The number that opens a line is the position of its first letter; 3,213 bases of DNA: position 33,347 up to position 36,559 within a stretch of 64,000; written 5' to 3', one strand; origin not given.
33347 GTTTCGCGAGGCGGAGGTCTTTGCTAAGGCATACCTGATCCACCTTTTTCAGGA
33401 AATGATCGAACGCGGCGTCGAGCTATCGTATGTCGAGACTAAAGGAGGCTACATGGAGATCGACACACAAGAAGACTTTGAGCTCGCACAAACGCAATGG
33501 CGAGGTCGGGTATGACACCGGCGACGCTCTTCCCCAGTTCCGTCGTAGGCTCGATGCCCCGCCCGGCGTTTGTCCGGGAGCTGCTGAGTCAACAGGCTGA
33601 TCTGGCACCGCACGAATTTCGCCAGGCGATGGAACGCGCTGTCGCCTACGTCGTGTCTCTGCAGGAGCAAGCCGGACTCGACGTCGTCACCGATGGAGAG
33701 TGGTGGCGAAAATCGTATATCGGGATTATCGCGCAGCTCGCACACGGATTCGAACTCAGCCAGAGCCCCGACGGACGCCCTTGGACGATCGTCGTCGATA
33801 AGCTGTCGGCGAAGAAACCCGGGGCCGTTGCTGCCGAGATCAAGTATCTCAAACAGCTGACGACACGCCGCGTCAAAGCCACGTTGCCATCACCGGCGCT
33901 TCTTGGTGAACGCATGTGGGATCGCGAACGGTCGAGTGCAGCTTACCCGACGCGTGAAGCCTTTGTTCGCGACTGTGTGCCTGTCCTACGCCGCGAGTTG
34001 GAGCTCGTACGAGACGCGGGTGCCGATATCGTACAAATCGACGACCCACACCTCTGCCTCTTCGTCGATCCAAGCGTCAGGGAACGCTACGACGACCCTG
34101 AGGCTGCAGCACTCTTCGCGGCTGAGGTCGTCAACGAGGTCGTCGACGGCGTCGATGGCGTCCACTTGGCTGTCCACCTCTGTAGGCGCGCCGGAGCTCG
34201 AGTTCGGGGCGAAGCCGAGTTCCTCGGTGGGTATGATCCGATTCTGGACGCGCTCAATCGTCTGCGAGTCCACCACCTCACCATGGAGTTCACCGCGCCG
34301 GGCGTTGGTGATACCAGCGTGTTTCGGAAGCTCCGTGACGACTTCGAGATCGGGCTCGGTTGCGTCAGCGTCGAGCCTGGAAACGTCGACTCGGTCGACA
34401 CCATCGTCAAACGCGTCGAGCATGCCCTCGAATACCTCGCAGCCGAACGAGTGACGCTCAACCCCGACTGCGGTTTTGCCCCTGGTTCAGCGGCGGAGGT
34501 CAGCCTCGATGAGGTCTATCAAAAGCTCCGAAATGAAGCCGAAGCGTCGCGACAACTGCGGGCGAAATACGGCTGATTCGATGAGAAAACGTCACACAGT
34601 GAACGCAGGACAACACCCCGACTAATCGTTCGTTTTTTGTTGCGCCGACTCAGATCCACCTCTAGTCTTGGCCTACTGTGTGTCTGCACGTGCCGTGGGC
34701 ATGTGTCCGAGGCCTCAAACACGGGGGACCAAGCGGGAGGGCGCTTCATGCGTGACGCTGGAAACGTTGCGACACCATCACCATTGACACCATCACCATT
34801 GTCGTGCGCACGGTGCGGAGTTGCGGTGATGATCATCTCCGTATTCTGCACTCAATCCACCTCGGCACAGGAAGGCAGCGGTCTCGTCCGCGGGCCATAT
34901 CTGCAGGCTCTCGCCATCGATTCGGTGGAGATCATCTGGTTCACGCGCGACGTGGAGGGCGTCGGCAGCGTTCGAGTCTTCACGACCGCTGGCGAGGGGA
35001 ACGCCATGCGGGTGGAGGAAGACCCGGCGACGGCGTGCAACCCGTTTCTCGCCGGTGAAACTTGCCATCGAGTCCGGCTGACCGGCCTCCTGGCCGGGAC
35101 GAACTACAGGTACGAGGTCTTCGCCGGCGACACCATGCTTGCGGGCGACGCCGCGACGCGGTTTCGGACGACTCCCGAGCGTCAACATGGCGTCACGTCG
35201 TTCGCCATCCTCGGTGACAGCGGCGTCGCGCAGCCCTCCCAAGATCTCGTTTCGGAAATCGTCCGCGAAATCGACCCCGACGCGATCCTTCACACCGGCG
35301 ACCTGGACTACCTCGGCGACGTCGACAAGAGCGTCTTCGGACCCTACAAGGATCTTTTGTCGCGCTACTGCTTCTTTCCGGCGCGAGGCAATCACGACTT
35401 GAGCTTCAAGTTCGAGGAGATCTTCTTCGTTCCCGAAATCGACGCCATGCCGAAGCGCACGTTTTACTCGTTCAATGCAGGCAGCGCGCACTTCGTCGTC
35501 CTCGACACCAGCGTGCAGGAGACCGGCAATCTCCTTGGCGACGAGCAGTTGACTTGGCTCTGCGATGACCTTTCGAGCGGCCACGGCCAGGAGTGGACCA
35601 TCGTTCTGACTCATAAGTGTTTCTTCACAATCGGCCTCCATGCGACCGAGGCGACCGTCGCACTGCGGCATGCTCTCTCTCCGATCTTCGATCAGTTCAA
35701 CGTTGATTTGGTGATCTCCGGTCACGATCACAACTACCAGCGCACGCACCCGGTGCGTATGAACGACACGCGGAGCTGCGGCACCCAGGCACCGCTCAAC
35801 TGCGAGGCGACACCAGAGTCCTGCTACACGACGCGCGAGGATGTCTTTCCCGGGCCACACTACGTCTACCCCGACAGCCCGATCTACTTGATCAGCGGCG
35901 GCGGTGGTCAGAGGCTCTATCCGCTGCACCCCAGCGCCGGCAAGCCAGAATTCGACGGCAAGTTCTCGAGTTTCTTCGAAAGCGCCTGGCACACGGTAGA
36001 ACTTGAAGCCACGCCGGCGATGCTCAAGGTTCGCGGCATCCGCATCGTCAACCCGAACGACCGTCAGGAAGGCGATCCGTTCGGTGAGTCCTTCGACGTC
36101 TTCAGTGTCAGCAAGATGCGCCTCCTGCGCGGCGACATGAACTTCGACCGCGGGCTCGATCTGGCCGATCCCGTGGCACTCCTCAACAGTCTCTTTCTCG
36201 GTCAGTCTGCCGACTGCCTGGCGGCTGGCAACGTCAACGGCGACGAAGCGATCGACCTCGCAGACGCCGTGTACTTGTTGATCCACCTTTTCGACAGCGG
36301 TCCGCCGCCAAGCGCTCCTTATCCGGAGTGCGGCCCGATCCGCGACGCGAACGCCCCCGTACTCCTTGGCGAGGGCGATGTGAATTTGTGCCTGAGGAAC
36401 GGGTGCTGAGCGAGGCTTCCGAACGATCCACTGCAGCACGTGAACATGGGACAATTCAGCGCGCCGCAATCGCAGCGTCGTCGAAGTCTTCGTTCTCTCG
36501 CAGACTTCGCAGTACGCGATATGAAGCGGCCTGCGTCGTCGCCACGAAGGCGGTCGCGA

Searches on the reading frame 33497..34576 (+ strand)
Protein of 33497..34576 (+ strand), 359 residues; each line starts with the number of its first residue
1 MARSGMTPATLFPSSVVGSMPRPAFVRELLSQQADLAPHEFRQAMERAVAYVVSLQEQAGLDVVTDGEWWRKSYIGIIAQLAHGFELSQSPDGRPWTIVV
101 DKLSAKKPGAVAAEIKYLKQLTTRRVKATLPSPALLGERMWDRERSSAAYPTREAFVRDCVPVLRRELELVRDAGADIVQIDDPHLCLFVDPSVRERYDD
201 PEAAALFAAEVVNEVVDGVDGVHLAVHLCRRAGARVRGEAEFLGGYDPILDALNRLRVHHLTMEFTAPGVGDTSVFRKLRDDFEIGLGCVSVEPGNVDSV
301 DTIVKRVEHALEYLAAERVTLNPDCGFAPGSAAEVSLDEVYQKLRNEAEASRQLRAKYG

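Call 75: search_protein_families(library=ncbifam, proteins=[window:33497-34576:+], max_evalue=1e-10)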
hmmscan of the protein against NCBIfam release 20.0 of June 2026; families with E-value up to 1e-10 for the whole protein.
window:33497-34576:+ (359 aa): 7 families
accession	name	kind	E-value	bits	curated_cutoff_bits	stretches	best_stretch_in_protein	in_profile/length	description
NF003317.0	PRK04326.1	equivalog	6.1e-43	147.3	406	1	9-357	6-325/340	methionine synthase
NF005085.0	PRK06520.1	subfamily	8.2e-33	114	313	1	12-352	8-365/368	5-methyltetrahydropteroyltriglutamate--homocysteine S-methyltransferase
NF002119.0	PRK00957.1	equivalog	1e-24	87.3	258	1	14-353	4-303/306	methionine synthase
NF004875.0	PRK06233.1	equivalog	1.2e-24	86.8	576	1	12-345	10-362/373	vitamin B12 independent methionine synthase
NF003556.0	PRK05222.1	equivalog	9.8e-22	77.7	541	1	11-357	419-747/750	5-methyltetrahydropteroyltriglutamate--homocysteine S-methyltransferase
NF006589.0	PRK09121.1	equivalog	1.1e-21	77.3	392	1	10-331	3-318/342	methionine synthase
TIGR01371.1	met_syn_B12ind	equivalog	1.1e-20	74.3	929.95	1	11-357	425-754/754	5-methyltetrahydropteroyltriglutamate--homocysteine S-methyltransferase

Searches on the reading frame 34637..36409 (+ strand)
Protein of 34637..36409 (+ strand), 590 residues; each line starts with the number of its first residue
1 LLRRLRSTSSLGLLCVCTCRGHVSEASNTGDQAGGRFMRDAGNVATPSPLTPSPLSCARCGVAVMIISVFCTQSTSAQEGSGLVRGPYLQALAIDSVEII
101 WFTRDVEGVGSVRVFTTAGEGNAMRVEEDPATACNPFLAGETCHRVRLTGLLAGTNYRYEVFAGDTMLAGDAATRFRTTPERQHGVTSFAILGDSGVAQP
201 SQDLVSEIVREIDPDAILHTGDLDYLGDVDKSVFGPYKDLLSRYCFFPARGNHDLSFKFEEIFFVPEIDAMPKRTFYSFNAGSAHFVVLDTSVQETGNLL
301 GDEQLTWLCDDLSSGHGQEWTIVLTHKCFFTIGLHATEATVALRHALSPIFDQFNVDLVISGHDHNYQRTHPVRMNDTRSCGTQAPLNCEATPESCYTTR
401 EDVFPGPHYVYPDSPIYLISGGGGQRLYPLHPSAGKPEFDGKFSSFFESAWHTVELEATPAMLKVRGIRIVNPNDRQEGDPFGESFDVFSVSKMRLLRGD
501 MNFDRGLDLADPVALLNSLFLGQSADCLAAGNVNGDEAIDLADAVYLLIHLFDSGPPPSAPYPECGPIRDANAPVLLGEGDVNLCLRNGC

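Call 9: search_protein_families(library=pfam, proteins=[window:34637-36409:+])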
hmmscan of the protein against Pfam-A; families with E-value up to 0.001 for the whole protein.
window:34637-36409:+ (590 aa): 2 families
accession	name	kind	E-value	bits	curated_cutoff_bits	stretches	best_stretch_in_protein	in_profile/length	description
PF00149.33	Metallophos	-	1.3e-14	55.5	21.5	1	189-367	3-191/191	Calcineurin-like phosphoesterase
PF16656.11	Pur_ac_phosph_N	-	5.4e-05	24.1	30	1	95-166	13-83/93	Purple acid Phosphatase, N-terminal domain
